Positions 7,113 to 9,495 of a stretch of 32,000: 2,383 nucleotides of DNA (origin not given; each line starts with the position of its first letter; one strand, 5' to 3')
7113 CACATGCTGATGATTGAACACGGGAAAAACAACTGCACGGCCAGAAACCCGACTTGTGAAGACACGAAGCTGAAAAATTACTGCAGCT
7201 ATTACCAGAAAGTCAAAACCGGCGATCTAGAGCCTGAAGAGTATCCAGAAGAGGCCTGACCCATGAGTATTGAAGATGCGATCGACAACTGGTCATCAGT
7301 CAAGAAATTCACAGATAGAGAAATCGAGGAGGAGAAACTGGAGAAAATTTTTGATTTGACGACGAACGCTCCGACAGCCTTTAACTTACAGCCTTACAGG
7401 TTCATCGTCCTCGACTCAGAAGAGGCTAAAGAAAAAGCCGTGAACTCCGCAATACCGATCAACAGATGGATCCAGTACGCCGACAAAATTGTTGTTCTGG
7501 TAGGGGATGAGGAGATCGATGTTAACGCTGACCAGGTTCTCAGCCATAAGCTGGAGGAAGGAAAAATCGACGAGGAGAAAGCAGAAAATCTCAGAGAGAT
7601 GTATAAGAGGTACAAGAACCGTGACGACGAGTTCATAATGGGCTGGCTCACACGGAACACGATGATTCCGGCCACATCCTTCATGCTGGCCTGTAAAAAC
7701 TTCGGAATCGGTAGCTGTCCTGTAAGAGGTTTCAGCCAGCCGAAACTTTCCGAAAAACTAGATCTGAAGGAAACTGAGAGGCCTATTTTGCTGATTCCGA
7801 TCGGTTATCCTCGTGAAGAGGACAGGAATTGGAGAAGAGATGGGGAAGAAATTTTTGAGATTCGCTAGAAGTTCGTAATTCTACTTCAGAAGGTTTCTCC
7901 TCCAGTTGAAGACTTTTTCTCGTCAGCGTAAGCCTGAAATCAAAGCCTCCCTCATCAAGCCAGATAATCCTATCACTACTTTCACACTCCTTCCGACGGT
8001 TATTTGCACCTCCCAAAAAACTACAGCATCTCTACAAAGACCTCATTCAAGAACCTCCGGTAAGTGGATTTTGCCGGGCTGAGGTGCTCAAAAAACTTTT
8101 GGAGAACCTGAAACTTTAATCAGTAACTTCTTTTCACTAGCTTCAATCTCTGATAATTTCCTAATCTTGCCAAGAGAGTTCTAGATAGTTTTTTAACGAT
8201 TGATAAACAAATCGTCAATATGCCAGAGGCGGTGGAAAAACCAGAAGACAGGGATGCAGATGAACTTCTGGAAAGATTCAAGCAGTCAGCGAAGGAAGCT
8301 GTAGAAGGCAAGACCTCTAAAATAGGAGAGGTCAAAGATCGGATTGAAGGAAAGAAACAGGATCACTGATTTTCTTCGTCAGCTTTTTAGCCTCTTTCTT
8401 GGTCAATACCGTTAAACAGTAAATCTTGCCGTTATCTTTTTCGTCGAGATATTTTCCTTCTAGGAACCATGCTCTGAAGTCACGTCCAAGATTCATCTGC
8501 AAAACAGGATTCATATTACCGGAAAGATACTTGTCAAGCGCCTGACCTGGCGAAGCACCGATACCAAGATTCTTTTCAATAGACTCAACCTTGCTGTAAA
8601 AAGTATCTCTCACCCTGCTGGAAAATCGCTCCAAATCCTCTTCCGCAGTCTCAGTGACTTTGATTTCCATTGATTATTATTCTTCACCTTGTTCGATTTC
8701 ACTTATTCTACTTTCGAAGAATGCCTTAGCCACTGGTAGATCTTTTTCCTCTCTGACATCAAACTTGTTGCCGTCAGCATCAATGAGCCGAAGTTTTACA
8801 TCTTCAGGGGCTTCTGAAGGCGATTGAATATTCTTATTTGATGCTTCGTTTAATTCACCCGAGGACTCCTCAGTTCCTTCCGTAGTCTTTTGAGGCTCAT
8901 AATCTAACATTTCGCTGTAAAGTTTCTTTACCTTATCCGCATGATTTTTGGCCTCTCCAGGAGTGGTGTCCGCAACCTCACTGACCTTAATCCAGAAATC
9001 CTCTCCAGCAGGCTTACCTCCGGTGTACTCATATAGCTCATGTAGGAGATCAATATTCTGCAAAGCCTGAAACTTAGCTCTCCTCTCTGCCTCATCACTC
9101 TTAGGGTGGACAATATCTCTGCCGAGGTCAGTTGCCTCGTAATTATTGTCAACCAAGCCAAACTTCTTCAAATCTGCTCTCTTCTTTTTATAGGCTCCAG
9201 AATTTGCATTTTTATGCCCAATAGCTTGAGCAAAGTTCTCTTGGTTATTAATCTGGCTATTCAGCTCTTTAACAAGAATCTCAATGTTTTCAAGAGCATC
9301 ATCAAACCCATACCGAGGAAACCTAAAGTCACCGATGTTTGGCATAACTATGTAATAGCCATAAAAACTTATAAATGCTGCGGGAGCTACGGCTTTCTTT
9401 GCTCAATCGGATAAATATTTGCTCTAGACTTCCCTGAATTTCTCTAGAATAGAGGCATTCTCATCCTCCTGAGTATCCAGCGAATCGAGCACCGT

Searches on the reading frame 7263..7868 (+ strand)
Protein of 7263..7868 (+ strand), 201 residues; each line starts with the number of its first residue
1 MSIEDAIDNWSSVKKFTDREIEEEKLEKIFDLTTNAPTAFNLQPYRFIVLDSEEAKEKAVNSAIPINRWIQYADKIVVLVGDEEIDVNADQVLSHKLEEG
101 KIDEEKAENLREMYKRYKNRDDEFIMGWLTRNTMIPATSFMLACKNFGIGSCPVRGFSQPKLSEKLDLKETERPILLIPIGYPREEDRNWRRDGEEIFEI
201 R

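Call 13: search_protein_families(library=pfam, proteins=[window:7263-7868:+], max_evalue=0.001)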
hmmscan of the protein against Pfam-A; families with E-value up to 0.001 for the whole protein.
window:7263-7868:+ (201 aa): 2 families
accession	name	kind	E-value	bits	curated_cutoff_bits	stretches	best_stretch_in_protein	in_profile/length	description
PF00881.29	Nitroreductase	-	4.9e-24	85.8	23.5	1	8-182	2-167/167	Nitroreductase family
PF14512.11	TM1586_NiRdase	-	7.5e-10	39.2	27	1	22-55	156-189/215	Putative TM nitroreductase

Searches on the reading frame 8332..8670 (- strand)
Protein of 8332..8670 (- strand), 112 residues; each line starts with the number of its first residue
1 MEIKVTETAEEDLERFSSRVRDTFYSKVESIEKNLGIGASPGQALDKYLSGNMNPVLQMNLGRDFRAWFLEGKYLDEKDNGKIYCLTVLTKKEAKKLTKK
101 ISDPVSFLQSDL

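Call 13: search_protein_families(library=pfam, proteins=[window:8332-8670:-], max_evalue=0.001)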
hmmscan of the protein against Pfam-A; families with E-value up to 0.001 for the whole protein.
window:8332-8670:- (112 aa): 0 families

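Call 66: search_protein_families(library=padloc, proteins=[window:8332-8670:-], max_evalue=0.01)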
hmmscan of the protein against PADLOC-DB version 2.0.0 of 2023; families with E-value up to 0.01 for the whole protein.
window:8332-8670:- (112 aa): 0 families

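Call 67: search_protein_families(library=pfam, proteins=[window:8332-8670:-], max_evalue=1)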
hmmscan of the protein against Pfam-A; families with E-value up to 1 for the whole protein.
window:8332-8670:- (112 aa): 1 family
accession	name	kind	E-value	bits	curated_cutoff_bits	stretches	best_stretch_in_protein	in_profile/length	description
PF05016.21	ParE_toxin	-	0.19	12.7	23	1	3-46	1-49/89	ParE toxin of type II toxin-antitoxin system, parDE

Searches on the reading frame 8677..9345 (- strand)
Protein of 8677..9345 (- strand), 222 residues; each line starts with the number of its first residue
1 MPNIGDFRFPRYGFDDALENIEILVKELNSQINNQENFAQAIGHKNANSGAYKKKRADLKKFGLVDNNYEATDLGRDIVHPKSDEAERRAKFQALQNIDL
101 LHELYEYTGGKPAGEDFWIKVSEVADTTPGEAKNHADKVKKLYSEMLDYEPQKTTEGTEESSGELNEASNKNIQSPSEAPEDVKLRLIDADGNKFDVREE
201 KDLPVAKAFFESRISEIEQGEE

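Call 13: search_protein_families(library=pfam, proteins=[window:8677-9345:-], max_evalue=0.001)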
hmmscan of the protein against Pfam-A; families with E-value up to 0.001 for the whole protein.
window:8677-9345:- (222 aa): 0 families

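Call 66: search_protein_families(library=padloc, proteins=[window:8677-9345:-], max_evalue=0.01)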
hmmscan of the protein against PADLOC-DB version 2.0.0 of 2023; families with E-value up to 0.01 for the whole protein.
window:8677-9345:- (222 aa): 0 families

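Call 67: search_protein_families(library=pfam, proteins=[window:8677-9345:-], max_evalue=1)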
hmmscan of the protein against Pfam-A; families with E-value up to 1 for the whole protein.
window:8677-9345:- (222 aa): 2 families
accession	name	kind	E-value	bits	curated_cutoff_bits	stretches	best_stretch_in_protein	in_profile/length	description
PF16461.11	Phage_TTP_12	-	0.096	13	26.1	1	110-164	8-62/135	Lambda phage tail tube protein, TTP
PF21940.1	Pfc11_Rna14-15-ID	-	0.32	11.4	27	1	117-174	4-59/111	Pfc11 Rna14/15 interacting domain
